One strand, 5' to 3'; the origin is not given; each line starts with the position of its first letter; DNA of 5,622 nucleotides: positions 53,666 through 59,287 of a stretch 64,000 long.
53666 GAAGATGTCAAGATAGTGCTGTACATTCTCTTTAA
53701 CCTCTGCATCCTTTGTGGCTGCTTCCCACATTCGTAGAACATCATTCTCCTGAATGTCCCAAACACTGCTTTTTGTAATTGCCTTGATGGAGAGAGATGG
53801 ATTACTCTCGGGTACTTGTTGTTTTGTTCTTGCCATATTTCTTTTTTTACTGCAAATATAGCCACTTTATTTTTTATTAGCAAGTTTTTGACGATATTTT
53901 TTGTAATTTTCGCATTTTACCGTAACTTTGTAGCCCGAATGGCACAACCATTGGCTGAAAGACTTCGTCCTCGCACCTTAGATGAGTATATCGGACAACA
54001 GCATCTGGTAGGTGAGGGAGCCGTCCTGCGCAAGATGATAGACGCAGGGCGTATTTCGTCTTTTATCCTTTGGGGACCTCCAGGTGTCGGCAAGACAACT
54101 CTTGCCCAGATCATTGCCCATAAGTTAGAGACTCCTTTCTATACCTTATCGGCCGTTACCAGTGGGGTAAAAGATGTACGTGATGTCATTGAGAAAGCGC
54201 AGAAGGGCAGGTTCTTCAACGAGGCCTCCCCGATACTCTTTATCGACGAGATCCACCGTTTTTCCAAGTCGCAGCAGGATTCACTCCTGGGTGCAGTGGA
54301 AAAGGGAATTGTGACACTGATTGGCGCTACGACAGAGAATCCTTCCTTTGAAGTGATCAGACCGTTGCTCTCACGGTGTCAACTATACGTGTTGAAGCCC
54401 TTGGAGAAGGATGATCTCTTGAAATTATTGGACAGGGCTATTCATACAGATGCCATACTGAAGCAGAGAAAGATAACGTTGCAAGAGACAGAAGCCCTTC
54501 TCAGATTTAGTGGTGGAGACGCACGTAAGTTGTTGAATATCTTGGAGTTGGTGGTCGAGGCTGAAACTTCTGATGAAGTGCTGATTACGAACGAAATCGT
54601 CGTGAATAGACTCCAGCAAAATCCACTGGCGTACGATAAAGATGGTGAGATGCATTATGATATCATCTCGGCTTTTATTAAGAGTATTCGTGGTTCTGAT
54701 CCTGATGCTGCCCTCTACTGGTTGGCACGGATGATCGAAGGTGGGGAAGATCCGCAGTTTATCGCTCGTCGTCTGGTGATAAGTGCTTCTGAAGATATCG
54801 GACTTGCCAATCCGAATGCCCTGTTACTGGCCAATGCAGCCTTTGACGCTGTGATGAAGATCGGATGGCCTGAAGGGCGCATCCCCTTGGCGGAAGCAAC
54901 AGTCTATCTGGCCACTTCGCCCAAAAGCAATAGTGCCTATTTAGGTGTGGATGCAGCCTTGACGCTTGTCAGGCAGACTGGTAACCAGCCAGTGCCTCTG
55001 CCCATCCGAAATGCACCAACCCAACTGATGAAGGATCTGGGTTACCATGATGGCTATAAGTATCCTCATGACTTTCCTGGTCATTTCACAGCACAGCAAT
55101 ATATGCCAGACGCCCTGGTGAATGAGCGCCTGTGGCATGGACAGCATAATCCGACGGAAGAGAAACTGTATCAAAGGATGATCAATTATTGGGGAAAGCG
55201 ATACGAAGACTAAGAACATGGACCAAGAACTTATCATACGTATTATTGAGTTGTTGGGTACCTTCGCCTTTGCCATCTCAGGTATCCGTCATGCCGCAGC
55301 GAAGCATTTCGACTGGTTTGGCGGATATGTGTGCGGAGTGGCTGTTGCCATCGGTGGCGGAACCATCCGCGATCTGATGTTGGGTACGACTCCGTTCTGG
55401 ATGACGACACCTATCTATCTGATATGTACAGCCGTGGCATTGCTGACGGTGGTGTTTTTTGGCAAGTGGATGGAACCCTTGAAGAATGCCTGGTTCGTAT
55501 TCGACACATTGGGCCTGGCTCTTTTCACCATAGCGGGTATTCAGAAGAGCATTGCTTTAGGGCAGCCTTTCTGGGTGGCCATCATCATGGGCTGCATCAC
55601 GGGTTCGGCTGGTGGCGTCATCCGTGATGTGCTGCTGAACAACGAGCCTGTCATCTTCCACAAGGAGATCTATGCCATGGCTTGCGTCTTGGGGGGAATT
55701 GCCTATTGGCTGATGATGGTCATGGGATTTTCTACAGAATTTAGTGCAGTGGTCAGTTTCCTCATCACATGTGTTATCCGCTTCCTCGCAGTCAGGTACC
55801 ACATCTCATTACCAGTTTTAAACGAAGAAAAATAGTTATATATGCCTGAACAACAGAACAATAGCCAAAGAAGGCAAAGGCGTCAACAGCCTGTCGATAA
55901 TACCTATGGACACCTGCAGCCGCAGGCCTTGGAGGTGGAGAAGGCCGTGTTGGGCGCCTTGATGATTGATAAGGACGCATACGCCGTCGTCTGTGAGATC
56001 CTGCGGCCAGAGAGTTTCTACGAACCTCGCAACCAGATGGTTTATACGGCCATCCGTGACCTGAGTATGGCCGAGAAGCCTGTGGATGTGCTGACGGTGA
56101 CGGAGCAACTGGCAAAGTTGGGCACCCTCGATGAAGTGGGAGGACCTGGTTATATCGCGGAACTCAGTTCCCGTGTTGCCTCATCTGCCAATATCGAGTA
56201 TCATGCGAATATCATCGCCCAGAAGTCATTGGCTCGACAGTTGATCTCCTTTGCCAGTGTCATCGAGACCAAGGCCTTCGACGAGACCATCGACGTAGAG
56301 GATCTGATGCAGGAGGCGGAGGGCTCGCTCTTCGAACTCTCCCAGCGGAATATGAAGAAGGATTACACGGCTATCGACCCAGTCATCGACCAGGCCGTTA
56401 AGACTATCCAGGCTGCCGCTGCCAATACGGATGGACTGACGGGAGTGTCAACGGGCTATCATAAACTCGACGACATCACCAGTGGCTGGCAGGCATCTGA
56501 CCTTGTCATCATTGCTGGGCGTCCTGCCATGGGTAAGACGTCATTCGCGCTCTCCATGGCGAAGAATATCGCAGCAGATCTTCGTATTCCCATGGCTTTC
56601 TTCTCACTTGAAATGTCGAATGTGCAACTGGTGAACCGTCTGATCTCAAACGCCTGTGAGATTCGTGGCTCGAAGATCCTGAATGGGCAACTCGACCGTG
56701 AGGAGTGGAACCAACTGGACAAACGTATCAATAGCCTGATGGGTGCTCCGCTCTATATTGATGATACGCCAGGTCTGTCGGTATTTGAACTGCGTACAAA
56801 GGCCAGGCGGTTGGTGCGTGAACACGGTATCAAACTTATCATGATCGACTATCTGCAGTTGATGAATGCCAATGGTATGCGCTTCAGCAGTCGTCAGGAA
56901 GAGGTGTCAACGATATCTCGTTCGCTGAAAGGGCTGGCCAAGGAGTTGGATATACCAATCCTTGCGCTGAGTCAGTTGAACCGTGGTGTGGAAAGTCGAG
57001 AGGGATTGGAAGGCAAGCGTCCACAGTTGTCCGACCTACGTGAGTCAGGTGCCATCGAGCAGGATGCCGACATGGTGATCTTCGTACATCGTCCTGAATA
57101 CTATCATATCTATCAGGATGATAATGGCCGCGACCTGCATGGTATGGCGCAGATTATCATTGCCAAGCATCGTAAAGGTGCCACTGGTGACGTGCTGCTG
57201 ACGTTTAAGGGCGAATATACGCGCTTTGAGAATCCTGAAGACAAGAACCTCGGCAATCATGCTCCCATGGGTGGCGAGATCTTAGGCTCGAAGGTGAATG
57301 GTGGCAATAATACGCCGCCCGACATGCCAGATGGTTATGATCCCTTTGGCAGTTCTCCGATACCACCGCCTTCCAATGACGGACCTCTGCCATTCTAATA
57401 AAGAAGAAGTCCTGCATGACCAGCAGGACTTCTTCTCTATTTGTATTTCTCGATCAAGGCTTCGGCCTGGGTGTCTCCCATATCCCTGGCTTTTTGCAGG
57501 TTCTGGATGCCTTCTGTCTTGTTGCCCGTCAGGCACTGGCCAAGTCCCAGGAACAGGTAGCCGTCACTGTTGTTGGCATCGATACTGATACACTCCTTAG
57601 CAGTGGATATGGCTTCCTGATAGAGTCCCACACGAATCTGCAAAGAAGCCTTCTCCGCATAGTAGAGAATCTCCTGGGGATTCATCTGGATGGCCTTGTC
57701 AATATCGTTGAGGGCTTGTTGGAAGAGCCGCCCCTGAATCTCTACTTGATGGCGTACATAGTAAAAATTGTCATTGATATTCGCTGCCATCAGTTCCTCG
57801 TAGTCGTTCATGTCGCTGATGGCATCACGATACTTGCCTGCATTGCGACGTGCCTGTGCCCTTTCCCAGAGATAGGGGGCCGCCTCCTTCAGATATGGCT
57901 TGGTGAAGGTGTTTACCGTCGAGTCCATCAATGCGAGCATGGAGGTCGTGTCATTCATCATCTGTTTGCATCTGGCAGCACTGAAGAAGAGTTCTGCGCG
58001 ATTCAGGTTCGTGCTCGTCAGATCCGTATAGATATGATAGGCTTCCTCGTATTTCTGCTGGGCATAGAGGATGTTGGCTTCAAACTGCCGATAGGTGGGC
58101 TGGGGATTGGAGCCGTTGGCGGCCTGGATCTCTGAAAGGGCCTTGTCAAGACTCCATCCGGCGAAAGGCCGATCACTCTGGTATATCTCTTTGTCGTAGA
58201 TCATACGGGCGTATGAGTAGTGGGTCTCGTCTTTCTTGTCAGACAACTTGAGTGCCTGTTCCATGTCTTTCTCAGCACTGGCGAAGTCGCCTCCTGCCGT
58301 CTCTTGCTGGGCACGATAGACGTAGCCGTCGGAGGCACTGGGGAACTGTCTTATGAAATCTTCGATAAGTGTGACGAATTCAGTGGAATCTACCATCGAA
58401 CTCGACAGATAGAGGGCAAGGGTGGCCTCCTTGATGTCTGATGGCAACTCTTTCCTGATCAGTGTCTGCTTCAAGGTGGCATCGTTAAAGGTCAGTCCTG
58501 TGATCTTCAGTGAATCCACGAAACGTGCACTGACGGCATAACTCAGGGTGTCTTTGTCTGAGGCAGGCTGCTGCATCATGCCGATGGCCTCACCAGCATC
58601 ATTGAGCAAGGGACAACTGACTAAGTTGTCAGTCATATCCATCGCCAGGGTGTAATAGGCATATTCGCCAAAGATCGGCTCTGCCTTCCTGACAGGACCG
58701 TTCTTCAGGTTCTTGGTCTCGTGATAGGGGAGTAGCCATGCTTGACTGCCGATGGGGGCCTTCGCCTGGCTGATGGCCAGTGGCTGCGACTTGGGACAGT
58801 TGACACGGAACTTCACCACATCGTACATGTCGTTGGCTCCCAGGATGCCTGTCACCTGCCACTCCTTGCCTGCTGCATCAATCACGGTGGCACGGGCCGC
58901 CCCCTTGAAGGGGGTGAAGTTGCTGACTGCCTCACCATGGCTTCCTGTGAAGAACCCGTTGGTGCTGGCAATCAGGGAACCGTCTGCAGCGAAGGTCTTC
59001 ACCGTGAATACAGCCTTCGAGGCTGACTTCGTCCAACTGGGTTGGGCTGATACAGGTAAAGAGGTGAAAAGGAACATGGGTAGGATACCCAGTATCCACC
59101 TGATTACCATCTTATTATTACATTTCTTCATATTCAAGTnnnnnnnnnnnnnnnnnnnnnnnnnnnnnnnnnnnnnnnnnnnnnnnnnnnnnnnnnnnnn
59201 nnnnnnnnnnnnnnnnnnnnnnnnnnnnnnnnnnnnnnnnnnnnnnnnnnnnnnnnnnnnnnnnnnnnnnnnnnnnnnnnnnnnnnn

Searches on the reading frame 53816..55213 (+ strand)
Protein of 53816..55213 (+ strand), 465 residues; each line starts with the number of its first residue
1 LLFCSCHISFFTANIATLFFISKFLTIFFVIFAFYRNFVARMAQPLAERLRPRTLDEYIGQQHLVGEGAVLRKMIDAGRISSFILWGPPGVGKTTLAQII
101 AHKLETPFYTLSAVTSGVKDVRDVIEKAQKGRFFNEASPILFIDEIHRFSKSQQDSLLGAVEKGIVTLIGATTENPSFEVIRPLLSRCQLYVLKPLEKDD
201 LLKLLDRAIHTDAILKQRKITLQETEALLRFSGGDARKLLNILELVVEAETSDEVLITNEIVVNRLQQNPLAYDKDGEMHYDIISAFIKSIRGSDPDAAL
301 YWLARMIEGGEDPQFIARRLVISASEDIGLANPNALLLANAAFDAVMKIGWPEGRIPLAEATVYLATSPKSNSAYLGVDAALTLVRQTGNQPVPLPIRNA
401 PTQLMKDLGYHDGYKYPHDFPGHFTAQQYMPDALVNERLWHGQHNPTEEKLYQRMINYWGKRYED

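Call 8: search_protein_families(library=pfam, proteins=[window:53816-55213:+], max_evalue=0.001)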
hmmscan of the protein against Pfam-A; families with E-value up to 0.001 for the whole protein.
window:53816-55213:+ (465 aa): 17 families
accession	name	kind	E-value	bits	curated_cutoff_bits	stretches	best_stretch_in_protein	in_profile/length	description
PF12002.13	MgsA_C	-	4.2e-70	235.4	27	1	293-456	1-164/167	MgsA AAA+ ATPase C terminal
PF16193.11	AAA_assoc_2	-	1.3e-24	86.6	34.3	1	219-292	4-81/81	AAA C-terminal domain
PF00004.35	AAA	-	9.1e-18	65.4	21.2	1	84-194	2-129/131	ATPase family associated with various cellular activities (AAA)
PF05496.18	RuvB_N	-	3.1e-16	60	27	1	50-169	1-116/159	Holliday junction DNA helicase RuvB P-loop domain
PF07728.20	AAA_5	-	6.8e-08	33.1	22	1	83-169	2-98/139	AAA domain (dynein-related subfamily)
PF00158.32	Sigma54_activat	-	1.8e-06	28.2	20.2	1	127-175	83-131/168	Sigma-54 interaction domain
PF20720.3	nSTAND3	-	7e-06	26.3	27.2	1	84-133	21-69/155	Novel STAND NTPase 3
PF13173.12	AAA_14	-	2.2e-05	24.9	27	1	84-196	6-123/129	AAA domain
PF14532.12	Sigma54_activ_2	-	4e-05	24.3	25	1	84-164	25-96/138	Sigma-54 interaction domain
PF13191.12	AAA_16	-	4.3e-05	24.5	32.6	0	75-111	19-56/167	AAA ATPase domain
PF01078.27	Mg_chelatase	-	4.3e-05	23.4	20.3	0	82-102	24-44/207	Magnesium chelatase, subunit ChlI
PF13401.12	AAA_22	-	6.3e-05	23.7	27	0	83-155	8-84/130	AAA domain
PF07726.17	AAA_3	-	0.00011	22.6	27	1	84-176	3-101/131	ATPase family associated with various cellular activities (AAA)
PF07724.20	AAA_2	-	0.00028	21.4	27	1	80-167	3-105/166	AAA domain (Cdc48 subfamily)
PF06068.19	TIP49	-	0.00038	20.2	23.8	1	56-113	24-85/347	TIP49 P-loop domain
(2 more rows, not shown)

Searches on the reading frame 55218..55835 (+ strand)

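Call 8: search_protein_families(library=pfam, proteins=[window:55218-55835:+], max_evalue=0.001)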
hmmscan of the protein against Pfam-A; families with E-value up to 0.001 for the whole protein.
window:55218-55835:+ (205 aa): 1 family
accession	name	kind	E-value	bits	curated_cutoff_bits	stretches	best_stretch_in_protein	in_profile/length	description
PF03458.18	Gly_transporter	-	1.5e-44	150.2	23.5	2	94-166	2-76/78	Glycine transporter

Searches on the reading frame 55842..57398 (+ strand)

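Call 8: search_protein_families(library=pfam, proteins=[window:55842-57398:+], max_evalue=0.001)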
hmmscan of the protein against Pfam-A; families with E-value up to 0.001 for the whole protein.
window:55842-57398:+ (518 aa): 4 families
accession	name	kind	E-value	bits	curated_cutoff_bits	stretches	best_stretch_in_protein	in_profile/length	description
PF03796.21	DnaB_C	-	1.2e-105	353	27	1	201-464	1-255/255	DnaB-like helicase C terminal domain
PF00772.26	DnaB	-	1.3e-31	109.1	23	1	26-126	2-102/103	DnaB-like helicase N terminal domain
PF13481.12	AAA_25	-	1.6e-08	34.9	27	1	208-379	21-190/195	AAA domain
PF06745.19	ATPase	-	3.9e-05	23.6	26.6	1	202-362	1-151/231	KaiC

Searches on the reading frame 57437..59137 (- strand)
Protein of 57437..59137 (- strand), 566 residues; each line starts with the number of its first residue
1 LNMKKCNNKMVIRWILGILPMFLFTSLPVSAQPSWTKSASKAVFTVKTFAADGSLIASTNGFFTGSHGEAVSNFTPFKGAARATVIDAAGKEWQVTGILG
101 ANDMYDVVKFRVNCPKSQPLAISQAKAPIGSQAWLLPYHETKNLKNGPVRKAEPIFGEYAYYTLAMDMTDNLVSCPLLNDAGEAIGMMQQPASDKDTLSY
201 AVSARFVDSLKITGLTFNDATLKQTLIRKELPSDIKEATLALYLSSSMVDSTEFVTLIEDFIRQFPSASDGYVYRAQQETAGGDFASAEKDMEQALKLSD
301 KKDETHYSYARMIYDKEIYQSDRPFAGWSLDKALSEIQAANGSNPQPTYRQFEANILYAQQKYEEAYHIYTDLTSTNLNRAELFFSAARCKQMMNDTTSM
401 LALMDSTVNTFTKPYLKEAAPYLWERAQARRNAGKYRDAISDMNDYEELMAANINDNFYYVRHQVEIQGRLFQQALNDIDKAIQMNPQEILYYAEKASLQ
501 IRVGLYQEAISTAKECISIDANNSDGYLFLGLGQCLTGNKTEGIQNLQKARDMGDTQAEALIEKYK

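Call 8: search_protein_families(library=pfam, proteins=[window:57437-59137:-], max_evalue=0.001)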
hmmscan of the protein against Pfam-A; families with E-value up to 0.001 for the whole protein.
window:57437-59137:- (566 aa): 8 families
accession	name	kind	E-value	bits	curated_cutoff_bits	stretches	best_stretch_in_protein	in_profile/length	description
PF07719.23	TPR_2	-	1e-09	38.2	27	0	271-299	3-31/34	Tetratricopeptide repeat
PF12569.14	NatA_aux_su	-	9.5e-08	31.9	33.3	0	457-522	195-258/515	N-terminal acetyltransferase A, auxiliary subunit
PF13428.12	TPR_14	-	6.6e-06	26.8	23.5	0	271-311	3-43/44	Tetratricopeptide repeat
PF25060.1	ARM_TT21_2nd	-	1.1e-05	25.4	27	0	473-547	40-113/270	Tetratricopeptide repeat protein 21 second ARM domain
PF12895.13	ANAPC3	-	0.00021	21.9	27.2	0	347-390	23-65/82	Anaphase-promoting complex, cyclosome, subunit 3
PF21789.3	TNP-like_RNaseH_C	-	0.00024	21.4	24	0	334-354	12-32/35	TNP-like, RNase H C-terminal domain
PF13371.12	TPR_9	-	0.00039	20.8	35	0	468-511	7-50/73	Tetratricopeptide repeat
PF13432.12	TPR_16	-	0.00082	20.2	32.7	0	257-299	19-61/65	Tetratricopeptide repeat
